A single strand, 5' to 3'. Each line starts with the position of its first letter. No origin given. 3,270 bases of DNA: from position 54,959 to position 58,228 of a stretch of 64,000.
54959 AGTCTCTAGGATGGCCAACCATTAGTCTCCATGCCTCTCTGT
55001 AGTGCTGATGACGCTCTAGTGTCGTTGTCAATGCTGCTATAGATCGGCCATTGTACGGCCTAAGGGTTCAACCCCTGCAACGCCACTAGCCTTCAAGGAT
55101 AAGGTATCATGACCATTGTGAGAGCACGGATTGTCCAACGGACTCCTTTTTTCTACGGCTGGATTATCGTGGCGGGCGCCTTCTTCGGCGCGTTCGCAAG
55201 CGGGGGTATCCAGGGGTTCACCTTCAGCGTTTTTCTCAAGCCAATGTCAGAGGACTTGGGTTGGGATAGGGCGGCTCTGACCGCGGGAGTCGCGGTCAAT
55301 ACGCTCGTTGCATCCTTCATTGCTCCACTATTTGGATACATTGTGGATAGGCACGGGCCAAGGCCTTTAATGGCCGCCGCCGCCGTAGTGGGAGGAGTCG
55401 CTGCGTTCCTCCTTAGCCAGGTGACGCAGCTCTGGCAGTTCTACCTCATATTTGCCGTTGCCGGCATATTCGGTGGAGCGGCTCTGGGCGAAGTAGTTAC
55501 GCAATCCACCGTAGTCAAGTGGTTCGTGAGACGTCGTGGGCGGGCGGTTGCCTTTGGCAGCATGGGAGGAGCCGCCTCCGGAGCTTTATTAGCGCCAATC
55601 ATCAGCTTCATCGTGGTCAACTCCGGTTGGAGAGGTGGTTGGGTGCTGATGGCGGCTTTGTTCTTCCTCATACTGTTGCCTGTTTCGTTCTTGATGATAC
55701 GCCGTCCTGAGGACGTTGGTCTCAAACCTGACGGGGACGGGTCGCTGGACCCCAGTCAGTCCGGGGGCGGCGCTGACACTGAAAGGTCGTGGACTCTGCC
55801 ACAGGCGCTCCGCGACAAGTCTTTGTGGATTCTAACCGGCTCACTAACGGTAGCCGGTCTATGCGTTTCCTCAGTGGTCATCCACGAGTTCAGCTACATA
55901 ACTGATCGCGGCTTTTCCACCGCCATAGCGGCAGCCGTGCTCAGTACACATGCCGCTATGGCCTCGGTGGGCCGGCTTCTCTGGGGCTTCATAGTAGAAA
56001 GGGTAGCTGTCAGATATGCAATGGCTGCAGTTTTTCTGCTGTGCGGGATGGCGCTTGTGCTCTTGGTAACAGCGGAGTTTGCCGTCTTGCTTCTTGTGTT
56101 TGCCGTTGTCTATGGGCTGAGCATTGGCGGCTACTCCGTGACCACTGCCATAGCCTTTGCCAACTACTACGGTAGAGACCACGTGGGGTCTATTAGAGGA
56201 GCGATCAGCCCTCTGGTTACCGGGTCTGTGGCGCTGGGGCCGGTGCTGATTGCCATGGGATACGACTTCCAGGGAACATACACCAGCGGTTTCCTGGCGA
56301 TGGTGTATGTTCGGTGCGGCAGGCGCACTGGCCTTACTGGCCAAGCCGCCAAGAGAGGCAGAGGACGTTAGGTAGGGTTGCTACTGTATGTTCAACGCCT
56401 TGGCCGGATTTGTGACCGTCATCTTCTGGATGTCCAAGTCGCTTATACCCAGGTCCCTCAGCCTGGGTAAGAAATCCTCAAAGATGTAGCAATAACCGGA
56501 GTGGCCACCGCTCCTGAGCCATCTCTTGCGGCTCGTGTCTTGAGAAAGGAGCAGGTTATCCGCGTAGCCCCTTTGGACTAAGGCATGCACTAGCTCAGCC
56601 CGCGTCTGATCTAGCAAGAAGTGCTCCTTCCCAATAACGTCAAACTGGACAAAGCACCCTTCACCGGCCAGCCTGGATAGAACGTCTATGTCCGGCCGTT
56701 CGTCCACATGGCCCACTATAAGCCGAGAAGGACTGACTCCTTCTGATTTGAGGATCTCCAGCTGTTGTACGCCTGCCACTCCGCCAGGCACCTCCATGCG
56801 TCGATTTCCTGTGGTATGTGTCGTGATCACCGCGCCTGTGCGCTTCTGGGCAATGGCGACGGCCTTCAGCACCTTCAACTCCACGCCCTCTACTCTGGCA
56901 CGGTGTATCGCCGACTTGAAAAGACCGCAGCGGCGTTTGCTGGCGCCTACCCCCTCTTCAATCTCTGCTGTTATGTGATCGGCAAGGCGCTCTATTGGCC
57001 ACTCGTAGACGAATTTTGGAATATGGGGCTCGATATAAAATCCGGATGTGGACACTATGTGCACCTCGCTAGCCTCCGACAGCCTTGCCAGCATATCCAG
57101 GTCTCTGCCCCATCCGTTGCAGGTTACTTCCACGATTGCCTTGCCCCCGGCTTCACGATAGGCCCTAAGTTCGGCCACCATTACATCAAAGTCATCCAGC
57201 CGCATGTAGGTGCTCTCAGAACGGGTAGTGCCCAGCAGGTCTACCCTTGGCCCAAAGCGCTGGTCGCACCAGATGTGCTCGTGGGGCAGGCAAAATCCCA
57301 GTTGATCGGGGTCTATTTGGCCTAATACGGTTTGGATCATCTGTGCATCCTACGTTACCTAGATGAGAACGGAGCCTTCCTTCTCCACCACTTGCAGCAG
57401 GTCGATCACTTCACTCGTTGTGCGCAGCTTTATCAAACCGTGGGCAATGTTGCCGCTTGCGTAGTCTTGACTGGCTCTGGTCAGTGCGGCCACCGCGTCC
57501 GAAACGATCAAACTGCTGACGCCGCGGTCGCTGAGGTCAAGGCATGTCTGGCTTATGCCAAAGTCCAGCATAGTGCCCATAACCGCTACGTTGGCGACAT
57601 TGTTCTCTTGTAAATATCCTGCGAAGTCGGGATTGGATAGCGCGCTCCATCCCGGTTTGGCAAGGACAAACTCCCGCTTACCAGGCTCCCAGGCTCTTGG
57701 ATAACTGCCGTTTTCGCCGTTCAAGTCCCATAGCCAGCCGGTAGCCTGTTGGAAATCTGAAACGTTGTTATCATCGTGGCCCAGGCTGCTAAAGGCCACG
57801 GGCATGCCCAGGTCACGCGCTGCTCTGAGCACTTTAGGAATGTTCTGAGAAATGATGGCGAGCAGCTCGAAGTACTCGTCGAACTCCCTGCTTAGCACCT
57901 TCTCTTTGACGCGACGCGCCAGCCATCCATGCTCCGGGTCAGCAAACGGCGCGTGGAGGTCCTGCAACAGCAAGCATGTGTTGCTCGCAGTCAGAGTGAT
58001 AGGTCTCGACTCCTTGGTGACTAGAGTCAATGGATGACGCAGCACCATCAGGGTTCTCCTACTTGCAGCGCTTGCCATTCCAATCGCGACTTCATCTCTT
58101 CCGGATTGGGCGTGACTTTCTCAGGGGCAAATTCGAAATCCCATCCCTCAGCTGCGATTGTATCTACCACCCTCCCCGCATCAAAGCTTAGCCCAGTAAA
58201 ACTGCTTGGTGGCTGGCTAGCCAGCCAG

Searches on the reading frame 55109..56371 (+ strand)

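Call 42: search_protein_families(library=pfam, proteins=[window:55109-56371:+], max_evalue=0.001)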
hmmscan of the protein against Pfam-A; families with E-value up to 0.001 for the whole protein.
window:55109-56371:+ (420 aa): 2 families
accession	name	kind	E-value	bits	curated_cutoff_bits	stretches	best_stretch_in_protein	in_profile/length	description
PF07690.21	MFS_1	-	1.4e-37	129.9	33.4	1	25-378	2-347/347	Major Facilitator Superfamily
PF12832.13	MFS_1_like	-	1.3e-07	31.5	25.2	1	62-389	41-366/373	MFS_1 like family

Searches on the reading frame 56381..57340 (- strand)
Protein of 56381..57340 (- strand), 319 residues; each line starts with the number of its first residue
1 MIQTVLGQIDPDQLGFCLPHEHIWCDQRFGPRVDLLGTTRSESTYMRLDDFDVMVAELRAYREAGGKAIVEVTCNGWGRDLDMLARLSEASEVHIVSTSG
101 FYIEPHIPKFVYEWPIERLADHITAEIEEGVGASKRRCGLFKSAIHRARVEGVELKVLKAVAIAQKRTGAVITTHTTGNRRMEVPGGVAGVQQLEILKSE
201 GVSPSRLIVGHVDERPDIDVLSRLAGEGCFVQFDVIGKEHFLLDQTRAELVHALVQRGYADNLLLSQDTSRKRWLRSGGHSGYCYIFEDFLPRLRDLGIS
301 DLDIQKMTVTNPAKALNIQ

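Call 42: search_protein_families(library=pfam, proteins=[window:56381-57340:-], max_evalue=0.001)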
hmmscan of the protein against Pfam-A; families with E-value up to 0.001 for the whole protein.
window:56381-57340:- (319 aa): 1 family
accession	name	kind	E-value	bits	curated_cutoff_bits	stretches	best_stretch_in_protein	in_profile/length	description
PF02126.24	PTE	-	5.2e-61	207.1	22.4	1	9-316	1-297/298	Phosphotriesterase family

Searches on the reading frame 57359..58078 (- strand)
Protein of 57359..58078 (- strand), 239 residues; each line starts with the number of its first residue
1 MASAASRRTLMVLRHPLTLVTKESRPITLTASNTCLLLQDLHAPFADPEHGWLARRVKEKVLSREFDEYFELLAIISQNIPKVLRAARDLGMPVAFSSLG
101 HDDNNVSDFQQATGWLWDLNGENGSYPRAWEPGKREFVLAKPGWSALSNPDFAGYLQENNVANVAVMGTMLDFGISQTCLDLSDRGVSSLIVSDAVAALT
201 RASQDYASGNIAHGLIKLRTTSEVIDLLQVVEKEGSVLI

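Call 42: search_protein_families(library=pfam, proteins=[window:57359-58078:-], max_evalue=0.001)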
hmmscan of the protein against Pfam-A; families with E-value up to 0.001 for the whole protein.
window:57359-58078:- (239 aa): 1 family
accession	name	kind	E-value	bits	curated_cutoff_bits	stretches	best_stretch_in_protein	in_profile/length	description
PF00857.26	Isochorismatase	-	9.3e-23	81.6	27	1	74-221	24-173/175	Isochorismatase domain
